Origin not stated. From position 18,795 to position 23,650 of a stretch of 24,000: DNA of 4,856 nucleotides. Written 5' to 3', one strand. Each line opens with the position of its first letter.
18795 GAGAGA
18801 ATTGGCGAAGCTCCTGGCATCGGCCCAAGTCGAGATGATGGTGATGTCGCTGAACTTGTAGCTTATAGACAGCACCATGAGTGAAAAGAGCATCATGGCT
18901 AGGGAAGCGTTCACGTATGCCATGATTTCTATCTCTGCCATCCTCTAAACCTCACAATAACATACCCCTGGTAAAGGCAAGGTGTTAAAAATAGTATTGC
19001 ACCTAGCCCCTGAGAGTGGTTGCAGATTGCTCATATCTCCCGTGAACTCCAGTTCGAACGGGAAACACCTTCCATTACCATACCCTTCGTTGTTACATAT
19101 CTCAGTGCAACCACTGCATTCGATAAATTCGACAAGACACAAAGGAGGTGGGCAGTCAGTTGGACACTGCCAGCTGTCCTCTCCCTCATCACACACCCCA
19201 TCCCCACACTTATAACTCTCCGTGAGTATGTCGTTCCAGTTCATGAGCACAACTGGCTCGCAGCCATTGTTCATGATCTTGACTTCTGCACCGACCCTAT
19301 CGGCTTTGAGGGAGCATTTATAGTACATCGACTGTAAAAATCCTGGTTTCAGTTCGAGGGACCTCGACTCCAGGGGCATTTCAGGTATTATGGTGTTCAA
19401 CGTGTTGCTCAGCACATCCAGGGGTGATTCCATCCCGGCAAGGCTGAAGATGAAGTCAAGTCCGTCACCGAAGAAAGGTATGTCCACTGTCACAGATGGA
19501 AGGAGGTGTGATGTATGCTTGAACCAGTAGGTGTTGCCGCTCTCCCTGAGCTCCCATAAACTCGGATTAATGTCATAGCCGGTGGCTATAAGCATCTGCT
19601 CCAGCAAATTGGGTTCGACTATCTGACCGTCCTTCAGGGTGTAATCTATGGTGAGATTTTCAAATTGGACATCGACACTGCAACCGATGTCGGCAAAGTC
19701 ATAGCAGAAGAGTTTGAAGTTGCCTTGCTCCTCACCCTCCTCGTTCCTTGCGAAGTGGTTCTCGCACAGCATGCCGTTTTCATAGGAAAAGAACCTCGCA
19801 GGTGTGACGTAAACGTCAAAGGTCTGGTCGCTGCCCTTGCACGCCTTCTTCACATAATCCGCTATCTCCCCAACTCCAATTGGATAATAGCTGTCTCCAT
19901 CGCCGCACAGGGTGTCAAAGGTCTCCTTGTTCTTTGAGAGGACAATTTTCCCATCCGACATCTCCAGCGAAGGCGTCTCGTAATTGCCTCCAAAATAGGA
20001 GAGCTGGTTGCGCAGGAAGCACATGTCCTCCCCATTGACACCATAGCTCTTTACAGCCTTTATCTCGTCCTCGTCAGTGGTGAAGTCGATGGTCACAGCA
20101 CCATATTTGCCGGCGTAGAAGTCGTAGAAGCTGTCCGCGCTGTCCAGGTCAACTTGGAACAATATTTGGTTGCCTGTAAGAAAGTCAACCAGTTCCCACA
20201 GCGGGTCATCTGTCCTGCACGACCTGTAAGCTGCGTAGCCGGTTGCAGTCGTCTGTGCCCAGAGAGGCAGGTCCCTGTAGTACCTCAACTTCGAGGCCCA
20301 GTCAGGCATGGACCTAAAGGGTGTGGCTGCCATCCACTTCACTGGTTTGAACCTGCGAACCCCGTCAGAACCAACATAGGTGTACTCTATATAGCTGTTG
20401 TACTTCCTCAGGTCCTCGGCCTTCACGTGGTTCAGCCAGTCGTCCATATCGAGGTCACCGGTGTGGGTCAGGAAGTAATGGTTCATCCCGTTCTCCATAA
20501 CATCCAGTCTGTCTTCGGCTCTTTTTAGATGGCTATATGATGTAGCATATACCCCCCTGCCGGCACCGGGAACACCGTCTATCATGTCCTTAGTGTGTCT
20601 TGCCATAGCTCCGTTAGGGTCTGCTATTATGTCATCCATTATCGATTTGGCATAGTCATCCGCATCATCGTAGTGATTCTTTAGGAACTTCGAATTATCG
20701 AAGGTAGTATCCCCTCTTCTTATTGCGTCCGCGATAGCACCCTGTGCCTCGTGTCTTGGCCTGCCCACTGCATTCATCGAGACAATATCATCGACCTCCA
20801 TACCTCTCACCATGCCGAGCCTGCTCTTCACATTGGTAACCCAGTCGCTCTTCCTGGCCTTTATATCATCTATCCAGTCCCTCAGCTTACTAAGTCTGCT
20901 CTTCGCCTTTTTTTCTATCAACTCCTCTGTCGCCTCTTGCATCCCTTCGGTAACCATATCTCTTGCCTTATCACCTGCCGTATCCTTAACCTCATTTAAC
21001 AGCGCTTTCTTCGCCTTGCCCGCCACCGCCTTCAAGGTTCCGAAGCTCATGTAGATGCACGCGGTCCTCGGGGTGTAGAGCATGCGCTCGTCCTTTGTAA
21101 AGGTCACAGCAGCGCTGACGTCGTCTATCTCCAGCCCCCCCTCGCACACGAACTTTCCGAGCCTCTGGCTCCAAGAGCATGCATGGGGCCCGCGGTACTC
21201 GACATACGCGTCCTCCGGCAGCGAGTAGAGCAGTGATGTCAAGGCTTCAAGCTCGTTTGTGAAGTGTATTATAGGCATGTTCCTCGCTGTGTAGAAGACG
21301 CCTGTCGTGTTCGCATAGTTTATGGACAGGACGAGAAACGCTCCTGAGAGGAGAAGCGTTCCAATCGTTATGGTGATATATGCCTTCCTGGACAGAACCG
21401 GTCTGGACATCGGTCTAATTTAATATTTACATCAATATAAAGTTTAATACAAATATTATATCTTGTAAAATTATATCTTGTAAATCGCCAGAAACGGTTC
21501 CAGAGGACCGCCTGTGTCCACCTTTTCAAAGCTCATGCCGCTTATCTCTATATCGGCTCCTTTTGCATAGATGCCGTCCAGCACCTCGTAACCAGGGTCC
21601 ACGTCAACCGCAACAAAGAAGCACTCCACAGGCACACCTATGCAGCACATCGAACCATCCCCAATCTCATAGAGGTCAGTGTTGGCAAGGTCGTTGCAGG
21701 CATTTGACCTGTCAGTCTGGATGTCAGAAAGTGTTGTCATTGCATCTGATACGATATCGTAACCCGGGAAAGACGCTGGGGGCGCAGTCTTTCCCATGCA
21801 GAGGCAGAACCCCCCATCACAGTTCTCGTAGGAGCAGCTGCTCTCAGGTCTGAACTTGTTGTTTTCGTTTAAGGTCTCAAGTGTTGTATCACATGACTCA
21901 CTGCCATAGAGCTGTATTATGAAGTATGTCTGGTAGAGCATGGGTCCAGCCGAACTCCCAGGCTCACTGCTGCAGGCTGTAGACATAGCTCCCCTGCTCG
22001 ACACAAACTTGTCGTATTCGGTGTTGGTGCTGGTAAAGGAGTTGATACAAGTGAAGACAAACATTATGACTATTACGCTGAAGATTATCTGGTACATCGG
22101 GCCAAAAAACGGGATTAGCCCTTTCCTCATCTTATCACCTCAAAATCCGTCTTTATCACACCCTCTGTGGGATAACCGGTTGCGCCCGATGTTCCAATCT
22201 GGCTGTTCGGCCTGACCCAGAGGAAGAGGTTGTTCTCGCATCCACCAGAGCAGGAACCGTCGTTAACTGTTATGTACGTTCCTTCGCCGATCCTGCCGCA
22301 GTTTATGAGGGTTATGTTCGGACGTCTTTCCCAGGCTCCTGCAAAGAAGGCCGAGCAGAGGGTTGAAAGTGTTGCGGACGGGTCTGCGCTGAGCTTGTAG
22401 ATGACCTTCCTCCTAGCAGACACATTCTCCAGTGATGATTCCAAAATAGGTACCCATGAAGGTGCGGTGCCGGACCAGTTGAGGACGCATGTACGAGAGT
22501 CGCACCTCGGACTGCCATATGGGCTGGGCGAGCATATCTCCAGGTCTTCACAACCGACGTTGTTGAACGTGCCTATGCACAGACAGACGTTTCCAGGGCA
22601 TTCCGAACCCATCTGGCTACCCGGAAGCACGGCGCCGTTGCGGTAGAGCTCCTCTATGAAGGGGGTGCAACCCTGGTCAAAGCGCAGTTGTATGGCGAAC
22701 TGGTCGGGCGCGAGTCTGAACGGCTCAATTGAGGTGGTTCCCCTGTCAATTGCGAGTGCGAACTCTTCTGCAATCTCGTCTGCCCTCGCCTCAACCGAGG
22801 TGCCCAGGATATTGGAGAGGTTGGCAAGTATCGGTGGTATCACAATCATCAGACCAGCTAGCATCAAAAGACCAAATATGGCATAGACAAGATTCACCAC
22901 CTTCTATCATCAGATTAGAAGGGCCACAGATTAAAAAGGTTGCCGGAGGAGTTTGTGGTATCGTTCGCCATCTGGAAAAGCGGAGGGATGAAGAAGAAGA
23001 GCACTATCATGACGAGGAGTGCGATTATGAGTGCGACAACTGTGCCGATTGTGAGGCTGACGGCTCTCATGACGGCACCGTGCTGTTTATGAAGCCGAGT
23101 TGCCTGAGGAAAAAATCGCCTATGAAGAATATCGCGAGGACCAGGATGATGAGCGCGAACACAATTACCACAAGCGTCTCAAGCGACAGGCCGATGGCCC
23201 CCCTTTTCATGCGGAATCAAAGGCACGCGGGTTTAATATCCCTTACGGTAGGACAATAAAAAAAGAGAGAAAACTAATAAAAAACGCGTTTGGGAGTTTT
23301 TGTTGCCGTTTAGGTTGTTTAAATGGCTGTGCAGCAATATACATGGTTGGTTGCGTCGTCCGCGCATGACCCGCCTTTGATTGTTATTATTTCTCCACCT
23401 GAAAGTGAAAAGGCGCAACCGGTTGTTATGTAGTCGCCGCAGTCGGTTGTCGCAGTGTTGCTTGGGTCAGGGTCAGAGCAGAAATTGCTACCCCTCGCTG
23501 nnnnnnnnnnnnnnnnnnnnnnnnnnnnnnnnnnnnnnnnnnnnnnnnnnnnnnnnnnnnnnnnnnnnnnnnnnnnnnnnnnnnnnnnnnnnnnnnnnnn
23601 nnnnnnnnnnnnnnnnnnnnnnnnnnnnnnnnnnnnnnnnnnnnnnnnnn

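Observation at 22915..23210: Two overlapping mini-pilin genes (47 and 51 aa) invisible to the 60-aa ORF cutoff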

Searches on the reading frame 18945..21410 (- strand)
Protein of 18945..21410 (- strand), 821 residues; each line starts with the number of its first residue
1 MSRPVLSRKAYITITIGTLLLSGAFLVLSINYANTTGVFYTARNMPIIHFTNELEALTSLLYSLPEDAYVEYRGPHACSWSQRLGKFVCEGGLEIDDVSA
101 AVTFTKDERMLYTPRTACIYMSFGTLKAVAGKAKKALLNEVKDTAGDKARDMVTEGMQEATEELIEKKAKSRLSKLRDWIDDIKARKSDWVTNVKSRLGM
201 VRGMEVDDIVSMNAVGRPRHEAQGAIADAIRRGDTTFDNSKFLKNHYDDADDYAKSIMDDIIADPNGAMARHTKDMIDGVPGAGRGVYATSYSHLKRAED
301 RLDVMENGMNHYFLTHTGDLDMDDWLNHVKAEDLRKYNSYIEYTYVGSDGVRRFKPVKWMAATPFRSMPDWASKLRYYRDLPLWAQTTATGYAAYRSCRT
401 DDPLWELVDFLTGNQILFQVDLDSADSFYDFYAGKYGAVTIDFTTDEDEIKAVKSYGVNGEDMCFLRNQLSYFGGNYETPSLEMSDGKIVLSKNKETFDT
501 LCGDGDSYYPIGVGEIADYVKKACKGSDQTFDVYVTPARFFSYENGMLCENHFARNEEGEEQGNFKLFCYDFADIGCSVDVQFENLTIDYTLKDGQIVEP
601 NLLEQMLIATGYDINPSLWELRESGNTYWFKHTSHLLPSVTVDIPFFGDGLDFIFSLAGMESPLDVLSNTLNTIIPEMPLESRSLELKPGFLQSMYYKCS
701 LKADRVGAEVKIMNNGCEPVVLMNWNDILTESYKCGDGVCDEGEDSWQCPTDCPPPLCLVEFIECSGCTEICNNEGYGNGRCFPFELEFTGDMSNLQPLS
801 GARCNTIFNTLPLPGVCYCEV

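Call 5: search_protein_families(library=pfam, max_evalue=0.1, proteins=[window:18945-21410:-])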
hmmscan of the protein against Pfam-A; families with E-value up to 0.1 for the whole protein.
window:18945-21410:- (821 aa): 0 families

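Call 32: search_protein_families(library=ncbifam, max_evalue=1, proteins=[window:18945-21410:-])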
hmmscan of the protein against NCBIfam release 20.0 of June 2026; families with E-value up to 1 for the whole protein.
window:18945-21410:- (821 aa): 1 family
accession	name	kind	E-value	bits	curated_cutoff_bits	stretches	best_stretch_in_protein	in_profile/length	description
NF041670.1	GvpQ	equivalog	0.068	13.4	100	1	132-178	10-56/137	gas vesicle protein GvpQ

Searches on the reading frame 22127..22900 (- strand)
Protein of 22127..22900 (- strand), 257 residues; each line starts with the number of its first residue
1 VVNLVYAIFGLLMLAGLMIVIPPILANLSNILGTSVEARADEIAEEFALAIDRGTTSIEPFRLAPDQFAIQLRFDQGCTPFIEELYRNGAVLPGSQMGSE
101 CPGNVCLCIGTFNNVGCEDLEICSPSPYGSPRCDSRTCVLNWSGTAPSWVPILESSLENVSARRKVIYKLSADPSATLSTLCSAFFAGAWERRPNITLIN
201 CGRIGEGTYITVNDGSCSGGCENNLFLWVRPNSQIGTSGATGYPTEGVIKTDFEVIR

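Call 5: search_protein_families(library=pfam, max_evalue=0.1, proteins=[window:22127-22900:-])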
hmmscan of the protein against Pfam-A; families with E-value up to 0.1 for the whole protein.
window:22127-22900:- (257 aa): 0 families

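Call 14: find_homologous_proteins(query=window:22127-22900:-, max_evalue=0.001)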
Query window:22127-22900:- (257 aa): 2 proteins with E <= 0.001 among 476 candidates.
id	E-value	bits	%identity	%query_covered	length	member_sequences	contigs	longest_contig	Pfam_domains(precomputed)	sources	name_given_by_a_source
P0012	2.0e-163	560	100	95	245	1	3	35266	-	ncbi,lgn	-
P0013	1.2e-100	354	64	100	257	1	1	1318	-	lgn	-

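Call 15: find_encoding_contigs(protein=P0013, flank=10000)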
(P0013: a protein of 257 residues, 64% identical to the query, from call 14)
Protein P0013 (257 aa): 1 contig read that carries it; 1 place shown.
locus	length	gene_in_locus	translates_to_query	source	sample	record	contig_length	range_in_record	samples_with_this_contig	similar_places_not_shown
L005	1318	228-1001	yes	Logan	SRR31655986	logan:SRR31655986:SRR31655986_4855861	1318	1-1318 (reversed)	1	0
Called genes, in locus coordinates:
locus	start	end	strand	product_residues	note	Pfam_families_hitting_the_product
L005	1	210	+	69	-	?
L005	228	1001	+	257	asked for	-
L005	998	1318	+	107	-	?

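Call 32: search_protein_families(library=ncbifam, max_evalue=1, proteins=[window:22127-22900:-])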
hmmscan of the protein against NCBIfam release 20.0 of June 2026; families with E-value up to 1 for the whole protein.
window:22127-22900:- (257 aa): 0 families

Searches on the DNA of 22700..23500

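Call 55: search_rna_families(source=window, start=22700, end=23500, threshold=evalue, max_evalue=1)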
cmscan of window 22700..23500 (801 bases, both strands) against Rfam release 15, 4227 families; matches with E-value up to 1: 0.
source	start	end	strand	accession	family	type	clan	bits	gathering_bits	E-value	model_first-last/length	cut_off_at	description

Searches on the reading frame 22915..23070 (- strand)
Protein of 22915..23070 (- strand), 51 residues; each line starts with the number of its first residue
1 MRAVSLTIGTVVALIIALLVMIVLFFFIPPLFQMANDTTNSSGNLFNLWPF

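Call 5: search_protein_families(library=pfam, max_evalue=0.1, proteins=[window:22915-23070:-])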
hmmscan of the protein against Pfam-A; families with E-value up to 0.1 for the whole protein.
window:22915-23070:- (51 aa): 4 families
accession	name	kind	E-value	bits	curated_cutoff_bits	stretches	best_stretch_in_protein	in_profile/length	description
PF01554.23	MatE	-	0.0047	17.1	24.9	1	4-37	70-103/161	MatE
PF13493.11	DUF4118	-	0.0055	16.9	28.4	1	3-37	37-72/107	Domain of unknown function (DUF4118)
PF04478.17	Mid2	-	0.065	13.4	23.2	1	6-45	48-87/150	Mid2 like cell wall stress sensor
PF11992.13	TgpA_N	-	0.089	12.2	30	1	10-36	163-193/333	TgpA N-terminal domain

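Call 20: find_homologous_proteins(query=A1, max_evalue=10)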
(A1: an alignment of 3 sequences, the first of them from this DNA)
Query A1 (3 sequences) (51 aa, profile of the alignment): 5 proteins with E <= 10 among 16 candidates.
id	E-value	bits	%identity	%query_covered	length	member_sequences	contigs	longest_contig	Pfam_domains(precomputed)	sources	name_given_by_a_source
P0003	2.6e-26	109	100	100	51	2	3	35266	-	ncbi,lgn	-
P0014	2.8e-17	80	69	100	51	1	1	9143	-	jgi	jgi:hypothetical protein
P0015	8.2e-14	69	63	100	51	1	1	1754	-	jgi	jgi:hypothetical protein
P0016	1.6e-13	68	-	-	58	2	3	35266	-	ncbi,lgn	-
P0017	8.4e-11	59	-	-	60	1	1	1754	-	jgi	jgi:hypothetical protein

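Call 22: find_encoding_contigs(protein=P0014, flank=10000)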
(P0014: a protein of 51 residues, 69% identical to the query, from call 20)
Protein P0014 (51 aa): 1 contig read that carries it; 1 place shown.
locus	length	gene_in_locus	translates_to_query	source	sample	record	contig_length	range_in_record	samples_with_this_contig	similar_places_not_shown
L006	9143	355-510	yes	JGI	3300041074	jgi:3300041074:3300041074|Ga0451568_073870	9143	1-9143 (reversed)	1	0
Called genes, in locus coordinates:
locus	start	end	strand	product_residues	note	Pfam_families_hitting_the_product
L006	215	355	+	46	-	-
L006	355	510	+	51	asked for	-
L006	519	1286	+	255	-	-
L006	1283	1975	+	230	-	-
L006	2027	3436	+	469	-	-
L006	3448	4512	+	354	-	-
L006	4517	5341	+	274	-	-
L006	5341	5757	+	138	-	-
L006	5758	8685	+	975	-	-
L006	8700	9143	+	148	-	?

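Call 23: find_encoding_contigs(protein=P0015, flank=10000)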
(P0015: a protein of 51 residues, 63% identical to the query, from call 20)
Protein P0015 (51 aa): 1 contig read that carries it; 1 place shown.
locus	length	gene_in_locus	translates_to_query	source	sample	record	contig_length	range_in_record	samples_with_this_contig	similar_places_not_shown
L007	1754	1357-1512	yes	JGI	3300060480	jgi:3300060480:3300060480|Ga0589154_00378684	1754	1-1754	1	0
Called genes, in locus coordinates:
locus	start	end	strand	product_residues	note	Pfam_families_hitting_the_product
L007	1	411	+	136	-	?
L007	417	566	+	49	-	-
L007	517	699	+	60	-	-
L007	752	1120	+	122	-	-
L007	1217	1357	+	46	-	-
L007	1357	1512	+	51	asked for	-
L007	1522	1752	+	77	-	?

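Call 31: find_related_loci(query=A4, collection=metagenome_contigs, flank=10000)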
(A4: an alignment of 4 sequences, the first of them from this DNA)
Query A4 (51 aa) in metagenome_contigs; peptide patterns used: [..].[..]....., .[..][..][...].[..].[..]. (x = any residue, [..] = any of these).
202 stretches matched a pattern, but none encodes a relative of the query by tblastn (E <= 1e-3).

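Call 32: search_protein_families(library=ncbifam, max_evalue=1, proteins=[window:22915-23070:-])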
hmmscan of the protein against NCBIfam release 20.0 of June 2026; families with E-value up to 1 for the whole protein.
window:22915-23070:- (51 aa): 4 families
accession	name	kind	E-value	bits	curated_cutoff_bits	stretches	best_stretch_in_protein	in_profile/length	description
TIGR00797.1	matE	subfamily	0.011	14.6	147.4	1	6-36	72-102/396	MATE family efflux transporter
NF004931.0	PRK06287.1-2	equivalog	0.047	13.9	142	1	8-34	76-102/107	cobalt transport protein CbiN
TIGR03142.1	cytochro_ccmI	equivalog_domain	0.15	12.4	29.3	1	14-38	4-28/118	c-type cytochrome biogenesis protein CcmI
NF041002.1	pilin_ComGF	equivalog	0.15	12.3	80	1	12-41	7-36/139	competence type IV pilus minor pilin ComGF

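Call 38: search_solved_structures(query=A4, max_evalue=10, show_alignments=3)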
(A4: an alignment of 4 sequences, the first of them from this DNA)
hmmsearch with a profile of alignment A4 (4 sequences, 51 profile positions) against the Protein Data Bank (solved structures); distinct sequences matched with E-value up to 10: 0.
